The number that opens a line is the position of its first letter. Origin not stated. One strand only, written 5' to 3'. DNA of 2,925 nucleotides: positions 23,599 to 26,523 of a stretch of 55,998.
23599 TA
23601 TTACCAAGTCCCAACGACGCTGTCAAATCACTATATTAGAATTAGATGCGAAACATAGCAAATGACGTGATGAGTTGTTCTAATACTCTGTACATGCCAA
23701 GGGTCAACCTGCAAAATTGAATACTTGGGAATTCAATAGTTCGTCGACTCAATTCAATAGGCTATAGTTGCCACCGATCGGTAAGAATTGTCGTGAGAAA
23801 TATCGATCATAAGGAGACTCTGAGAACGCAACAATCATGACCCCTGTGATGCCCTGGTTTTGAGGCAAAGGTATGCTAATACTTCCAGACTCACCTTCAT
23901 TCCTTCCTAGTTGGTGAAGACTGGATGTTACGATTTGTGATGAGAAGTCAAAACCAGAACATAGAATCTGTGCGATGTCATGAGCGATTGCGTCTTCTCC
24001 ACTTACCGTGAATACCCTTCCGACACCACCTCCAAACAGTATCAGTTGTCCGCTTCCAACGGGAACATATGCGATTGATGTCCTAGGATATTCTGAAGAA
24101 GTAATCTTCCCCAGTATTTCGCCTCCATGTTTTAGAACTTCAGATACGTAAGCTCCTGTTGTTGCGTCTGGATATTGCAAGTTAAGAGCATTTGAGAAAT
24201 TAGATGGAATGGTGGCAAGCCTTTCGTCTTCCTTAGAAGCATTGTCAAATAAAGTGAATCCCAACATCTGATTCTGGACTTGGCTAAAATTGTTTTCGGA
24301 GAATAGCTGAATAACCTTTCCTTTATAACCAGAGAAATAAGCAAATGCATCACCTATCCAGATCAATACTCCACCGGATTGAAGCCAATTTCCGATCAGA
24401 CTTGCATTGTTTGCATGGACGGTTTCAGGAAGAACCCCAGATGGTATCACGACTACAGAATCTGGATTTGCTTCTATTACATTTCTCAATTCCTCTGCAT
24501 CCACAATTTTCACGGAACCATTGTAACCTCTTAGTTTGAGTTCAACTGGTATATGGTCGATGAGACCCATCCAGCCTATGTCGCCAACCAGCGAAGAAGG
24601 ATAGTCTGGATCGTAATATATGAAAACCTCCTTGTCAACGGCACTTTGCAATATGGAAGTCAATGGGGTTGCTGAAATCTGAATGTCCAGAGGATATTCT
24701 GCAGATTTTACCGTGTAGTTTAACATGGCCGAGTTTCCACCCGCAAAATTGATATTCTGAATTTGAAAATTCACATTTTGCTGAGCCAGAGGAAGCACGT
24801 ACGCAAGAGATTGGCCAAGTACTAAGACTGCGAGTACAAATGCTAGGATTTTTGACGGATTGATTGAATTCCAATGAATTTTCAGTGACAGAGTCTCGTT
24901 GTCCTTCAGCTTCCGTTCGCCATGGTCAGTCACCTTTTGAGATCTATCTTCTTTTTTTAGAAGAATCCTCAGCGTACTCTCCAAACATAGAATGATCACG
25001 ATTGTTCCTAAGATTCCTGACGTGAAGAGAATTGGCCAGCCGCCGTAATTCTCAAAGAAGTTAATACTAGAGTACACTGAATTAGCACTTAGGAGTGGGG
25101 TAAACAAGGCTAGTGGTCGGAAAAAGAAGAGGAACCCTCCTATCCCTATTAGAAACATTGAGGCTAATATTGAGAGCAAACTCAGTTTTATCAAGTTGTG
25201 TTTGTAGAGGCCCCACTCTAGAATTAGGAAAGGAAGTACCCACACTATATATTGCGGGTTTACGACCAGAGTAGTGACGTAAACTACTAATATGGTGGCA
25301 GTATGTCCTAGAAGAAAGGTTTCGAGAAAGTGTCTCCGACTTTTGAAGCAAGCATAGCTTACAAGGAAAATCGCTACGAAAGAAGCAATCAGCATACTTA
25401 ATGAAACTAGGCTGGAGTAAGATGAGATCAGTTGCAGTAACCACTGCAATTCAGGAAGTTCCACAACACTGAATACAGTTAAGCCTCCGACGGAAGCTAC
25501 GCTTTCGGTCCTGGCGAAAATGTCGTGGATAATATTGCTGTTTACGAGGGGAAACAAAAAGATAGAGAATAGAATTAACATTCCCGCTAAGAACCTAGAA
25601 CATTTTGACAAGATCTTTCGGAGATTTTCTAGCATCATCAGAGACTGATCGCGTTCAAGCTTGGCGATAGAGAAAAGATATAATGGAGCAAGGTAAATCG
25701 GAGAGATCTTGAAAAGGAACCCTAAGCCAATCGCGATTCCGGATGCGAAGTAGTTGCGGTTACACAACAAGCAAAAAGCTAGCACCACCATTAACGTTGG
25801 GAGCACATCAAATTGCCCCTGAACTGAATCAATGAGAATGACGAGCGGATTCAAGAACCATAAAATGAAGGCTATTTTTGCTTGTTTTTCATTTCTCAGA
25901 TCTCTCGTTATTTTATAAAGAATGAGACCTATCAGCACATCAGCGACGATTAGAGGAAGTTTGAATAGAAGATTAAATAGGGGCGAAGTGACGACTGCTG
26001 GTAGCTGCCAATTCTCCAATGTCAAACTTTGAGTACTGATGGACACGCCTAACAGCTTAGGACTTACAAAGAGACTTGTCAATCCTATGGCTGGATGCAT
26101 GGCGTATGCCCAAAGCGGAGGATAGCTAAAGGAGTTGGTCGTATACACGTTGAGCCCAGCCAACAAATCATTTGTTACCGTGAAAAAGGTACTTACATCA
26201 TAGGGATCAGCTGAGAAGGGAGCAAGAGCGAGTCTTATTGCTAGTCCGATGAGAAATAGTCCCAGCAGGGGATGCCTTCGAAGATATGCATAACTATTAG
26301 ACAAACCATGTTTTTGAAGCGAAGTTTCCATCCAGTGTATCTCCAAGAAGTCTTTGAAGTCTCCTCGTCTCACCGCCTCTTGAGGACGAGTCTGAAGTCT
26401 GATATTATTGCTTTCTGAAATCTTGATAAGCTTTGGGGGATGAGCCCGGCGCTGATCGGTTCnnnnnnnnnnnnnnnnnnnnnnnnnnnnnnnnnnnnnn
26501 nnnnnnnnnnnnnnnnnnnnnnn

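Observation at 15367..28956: Four copies of a GT-C module plus an unplaced extracytoplasmic domain of about 340 aa: twice fused (874 aa), twice split into overlapping genes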

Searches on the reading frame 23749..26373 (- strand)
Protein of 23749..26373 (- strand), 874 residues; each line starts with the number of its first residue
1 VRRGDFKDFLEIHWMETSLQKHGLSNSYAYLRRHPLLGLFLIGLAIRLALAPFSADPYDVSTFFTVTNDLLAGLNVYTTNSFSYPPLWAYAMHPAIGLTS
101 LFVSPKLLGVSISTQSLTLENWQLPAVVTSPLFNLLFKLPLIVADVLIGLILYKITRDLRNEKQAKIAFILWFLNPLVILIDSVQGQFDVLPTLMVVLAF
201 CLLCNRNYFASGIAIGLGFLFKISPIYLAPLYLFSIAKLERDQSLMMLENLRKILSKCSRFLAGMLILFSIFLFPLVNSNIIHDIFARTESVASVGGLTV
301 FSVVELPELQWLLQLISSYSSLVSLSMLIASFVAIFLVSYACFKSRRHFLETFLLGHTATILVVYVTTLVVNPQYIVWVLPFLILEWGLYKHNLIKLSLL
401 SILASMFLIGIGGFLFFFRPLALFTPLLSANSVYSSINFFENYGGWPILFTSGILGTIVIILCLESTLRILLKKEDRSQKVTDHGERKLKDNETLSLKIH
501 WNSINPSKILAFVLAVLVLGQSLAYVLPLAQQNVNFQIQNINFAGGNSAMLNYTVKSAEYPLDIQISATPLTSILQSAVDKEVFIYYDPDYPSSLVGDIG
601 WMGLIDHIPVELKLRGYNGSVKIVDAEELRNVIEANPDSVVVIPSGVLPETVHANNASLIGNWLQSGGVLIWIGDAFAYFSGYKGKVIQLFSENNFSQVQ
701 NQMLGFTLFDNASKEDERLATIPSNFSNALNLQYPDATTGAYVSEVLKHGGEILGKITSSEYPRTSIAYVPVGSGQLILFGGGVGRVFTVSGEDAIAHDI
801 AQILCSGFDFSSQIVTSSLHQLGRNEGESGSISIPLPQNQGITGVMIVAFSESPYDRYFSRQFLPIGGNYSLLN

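Call 4: search_protein_families(library=pfam, proteins=[window:23749-26373:-], max_evalue=0.1)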
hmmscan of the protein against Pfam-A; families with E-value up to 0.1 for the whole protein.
window:23749-26373:- (874 aa): 2 families
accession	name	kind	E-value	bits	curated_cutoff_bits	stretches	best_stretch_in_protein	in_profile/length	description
PF03155.21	Alg6_Alg8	-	1.3e-06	28.1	25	1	83-287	46-240/482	ALG6, ALG8 glycosyltransferase family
PF09594.16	GT87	-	0.00026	21.3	25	1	141-257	27-132/237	Glycosyltransferase family 87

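Call 31: search_protein_families(library=ncbifam, proteins=[window:23749-26373:-], max_evalue=0.01)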
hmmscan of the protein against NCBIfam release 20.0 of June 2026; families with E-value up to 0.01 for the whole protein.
window:23749-26373:- (874 aa): 0 families
